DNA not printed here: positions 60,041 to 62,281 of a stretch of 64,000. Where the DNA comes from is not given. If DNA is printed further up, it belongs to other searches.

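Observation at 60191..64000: Candidate defence island: AAA-NTPase::Ser/Thr-kinase fusion next to an EcoRV-like R-M pair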

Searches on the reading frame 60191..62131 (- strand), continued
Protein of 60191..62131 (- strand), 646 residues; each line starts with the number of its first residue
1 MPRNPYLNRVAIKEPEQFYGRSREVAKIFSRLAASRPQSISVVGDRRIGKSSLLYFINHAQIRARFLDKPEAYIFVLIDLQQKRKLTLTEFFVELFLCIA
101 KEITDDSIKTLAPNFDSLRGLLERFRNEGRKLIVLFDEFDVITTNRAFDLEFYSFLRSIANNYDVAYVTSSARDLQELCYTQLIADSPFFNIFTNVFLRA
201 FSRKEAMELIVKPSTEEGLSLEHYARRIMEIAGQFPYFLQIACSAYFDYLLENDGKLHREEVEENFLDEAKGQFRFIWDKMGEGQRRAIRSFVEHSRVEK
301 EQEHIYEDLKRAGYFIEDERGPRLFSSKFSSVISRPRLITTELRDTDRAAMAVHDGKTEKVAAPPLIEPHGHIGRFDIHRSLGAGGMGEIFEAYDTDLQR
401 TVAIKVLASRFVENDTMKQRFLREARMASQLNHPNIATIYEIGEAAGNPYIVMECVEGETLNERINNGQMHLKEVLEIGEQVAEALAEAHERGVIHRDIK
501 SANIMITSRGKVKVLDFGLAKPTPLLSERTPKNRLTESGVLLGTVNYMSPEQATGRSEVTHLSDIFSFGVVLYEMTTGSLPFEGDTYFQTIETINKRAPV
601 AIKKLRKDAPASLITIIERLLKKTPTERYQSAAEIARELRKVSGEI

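Call 53: find_encoding_contigs(protein=P0285, flank=6000, max_places=2)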
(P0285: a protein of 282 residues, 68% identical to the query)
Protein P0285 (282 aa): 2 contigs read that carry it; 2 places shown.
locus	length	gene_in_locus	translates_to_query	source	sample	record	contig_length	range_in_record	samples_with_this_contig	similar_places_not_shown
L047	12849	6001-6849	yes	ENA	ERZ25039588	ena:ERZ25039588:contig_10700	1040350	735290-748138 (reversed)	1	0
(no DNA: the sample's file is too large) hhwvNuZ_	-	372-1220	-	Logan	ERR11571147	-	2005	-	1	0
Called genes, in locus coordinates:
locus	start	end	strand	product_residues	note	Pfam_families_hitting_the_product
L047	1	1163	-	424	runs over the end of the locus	PF02738:MoCoBD_1, PF20256:MoCoBD_2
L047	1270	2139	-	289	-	PF20256:MoCoBD_2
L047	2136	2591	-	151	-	PF00111:Fer2, PF13085:Fer2_3 (weak), PF01799:Fer2_2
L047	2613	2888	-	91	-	-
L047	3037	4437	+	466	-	PF05656:DUF805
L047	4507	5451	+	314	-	PF03734:YkuD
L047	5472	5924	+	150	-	PF02566:OsmC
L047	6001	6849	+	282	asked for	PF09233:Endonuc-EcoRV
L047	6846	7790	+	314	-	PF02086:MethyltransfD12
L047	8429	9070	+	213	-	-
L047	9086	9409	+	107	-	-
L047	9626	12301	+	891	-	PF22544:HYDIN_VesB_CFA65-like_Ig (faint), PF00012:HSP70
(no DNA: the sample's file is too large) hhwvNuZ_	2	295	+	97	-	?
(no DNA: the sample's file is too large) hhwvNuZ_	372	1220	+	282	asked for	PF09233:Endonuc-EcoRV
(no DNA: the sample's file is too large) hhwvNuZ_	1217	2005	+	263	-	?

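Call 71: search_protein_families(library=pfam, proteins=[L042:4362-6809:+, L042:6809-9211:+, L012:1096-4242:+, L012:4255-5811:+, L030:146-337:+, L044:7747-7971:+], max_evalue=0.001)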
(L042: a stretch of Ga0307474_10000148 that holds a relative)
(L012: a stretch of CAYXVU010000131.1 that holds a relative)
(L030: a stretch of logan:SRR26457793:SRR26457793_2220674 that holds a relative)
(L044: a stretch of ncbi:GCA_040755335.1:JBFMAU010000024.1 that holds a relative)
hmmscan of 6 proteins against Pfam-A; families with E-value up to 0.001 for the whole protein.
L042:4362-6809:+ (815 aa): 4 families
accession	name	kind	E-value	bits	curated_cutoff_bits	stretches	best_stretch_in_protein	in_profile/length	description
PF20703.3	nSTAND1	-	2.7e-06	27.7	27.1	1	446-663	13-217/379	Novel STAND NTPase 1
PF13173.12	AAA_14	-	4.5e-06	27.1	27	1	468-617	2-107/129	AAA domain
PF01637.24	ATPase_2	-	6e-05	23.4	33.2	1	449-497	1-49/225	ATPase domain predominantly from Archaea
PF13191.12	AAA_16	-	0.00032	21.7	32.6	0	449-576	2-146/167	AAA ATPase domain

L042:6809-9211:+ (800 aa): 9 families
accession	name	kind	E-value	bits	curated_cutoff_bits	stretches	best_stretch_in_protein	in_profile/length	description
PF20702.3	nSTAND2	-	5.6e-37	128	24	1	36-278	3-262/279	Novel STAND NTPase 2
PF13191.12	AAA_16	-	4.8e-09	37.4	32.6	1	18-157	2-158/167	AAA ATPase domain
PF20703.3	nSTAND1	-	1.2e-08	35.4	27.1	1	12-216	10-207/379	Novel STAND NTPase 1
PF13401.12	AAA_22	-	6.1e-07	30.3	27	1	36-171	4-127/130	AAA domain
PF24096.1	DUF7379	-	4.5e-06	27.2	33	1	634-685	74-130/191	Domain of unknown function (DUF7379)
PF05621.17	TniB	-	1.2e-05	25.3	22.4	1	23-178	21-173/189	Bacterial TniB protein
PF12697.13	Abhydrolase_6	-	9.4e-05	23.6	26.3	1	545-713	1-138/217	Alpha/beta hydrolase family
PF01637.24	ATPase_2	-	0.00024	21.4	33.2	1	18-153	1-141/225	ATPase domain predominantly from Archaea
PF02450.21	LCAT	-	0.00039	20.2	21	0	597-672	87-165/392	Lecithin:cholesterol acyltransferase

L012:1096-4242:+ (1048 aa): 8 families
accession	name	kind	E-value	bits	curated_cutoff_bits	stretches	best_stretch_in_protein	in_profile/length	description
PF07676.18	PD40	-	6.3e-70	230.3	20.9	5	123-157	2-37/38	WD40-like Beta Propeller Repeat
PF01979.26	Amidohydro_1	-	2.7e-22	79.9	25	1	921-1037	215-344/345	Amidohydrolase family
PF00930.27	DPPIV_N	-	2.8e-22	79.4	22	1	135-232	240-343/354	Dipeptidyl peptidase IV (DPP IV) N-terminal region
PF07969.17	Amidohydro_3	-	2.3e-18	67.4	29.7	1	938-1036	357-469/472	Amidohydrolase family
PF25174.1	Beta-prop_THOC3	-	7.2e-16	58.4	305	1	88-280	87-269/272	THOC3 beta-propeller domain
PF25460.1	Beta-prop_Aladin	-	2.5e-08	33.9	171.1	0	423-526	117-213/340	Aladin seven-bladed propeller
PF14583.12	Pectate_lyase22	-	1.8e-05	24.1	30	0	181-237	43-100/386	Oligogalacturonate lyase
PF24817.1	WD40_WDHD1_1st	-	0.00032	20.4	109.9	0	423-524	185-282/291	WDHD1 first WD40 domain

L012:4255-5811:+ (518 aa): 2 families
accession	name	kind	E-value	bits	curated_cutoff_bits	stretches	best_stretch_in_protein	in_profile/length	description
PF00501.34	AMP-binding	-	9.1e-65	219.4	29.9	1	19-368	22-378/384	AMP-binding enzyme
PF13193.12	AMP-binding_C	-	3e-18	66.9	24.5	1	425-500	1-76/76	AMP-binding enzyme C-terminal domain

L030:146-337:+ (63 aa): 0 families

L044:7747-7971:+ (74 aa): 0 families

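Call 78: find_encoding_contigs(protein=P0001, flank=9000, max_places=2)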
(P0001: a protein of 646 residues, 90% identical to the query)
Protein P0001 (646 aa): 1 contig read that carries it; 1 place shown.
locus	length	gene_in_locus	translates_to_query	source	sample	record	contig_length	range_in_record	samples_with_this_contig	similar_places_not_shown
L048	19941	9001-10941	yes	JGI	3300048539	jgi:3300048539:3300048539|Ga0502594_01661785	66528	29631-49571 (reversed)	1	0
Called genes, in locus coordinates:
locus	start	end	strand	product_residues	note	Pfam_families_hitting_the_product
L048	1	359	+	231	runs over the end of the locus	PF04366:Ysc84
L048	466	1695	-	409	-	PF01266:DAO, PF01494:FAD_binding_3 (weak), PF07992:Pyr_redox_2 (weak), PF13450:NAD_binding_8 (weak)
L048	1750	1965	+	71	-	-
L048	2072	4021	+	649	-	PF01326:PPDK_N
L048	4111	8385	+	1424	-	PF02369:Big_1 (faint), PF09430:EMC7_beta-sandw (faint), PF13620:CarboxypepD_reg, PF13715:CarbopepD_reg_2 (weak), PF22904:NOMO1-like_2nd (weak), PF13620:CarboxypepD_reg, PF01637:ATPase_2 (weak), PF13401:AAA_22 (weak), +6 more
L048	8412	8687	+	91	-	PF13411:MerR_1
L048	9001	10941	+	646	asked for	PF01637:ATPase_2 (weak), PF13191:AAA_16 (faint), PF20703:nSTAND1, PF20702:nSTAND2, PF00069:Pkinase, PF07714:PK_Tyr_Ser-Thr, PF03109:ABC1, PF01636:APH (faint), +1 more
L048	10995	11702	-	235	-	-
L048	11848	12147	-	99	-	-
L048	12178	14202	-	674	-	PF01926:MMR_HSR1, PF02421:FeoB_N, PF07670:Gate, PF07664:FeoB_C, PF07670:Gate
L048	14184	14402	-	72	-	PF04023:FeoA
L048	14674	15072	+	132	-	PF05336:rhaM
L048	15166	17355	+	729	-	PF00596:Aldolase_II, PF00106:adh_short, PF08659:KR (weak), PF13561:adh_short_C2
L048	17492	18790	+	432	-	PF01261:AP_endonuc_2, PF06134:RhaA (weak)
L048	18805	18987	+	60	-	-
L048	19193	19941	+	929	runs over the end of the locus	PF25788:Ig_Rha78A_N, PF08531:Bac_rhamnosid_N, PF05592:Bac_rhamnosid, PF17389:Bac_rhamnosid6H, PF17390:Bac_rhamnosid_C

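Call 84: search_protein_families(library=padloc, proteins=[L001:2275-6447:+, L001:147-2108:+, L001:6485-7432:+, L026:9340-9849:+, L030:146-337:+], max_evalue=0.001)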
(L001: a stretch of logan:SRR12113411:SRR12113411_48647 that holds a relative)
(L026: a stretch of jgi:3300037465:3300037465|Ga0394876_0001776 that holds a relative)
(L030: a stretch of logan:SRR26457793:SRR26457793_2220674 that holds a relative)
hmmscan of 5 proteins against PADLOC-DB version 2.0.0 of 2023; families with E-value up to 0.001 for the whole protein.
L001:2275-6447:+ (1390 aa): 0 families

L001:147-2108:+ (653 aa): 0 families

L001:6485-7432:+ (315 aa): 1 family
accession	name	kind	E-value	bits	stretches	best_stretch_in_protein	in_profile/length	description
PDLC03472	REase_II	-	1.8e-41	140.3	1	73-304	12-237/245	Type II restriction enzyme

L026:9340-9849:+ (169 aa): 0 families

L030:146-337:+ (63 aa): 0 families
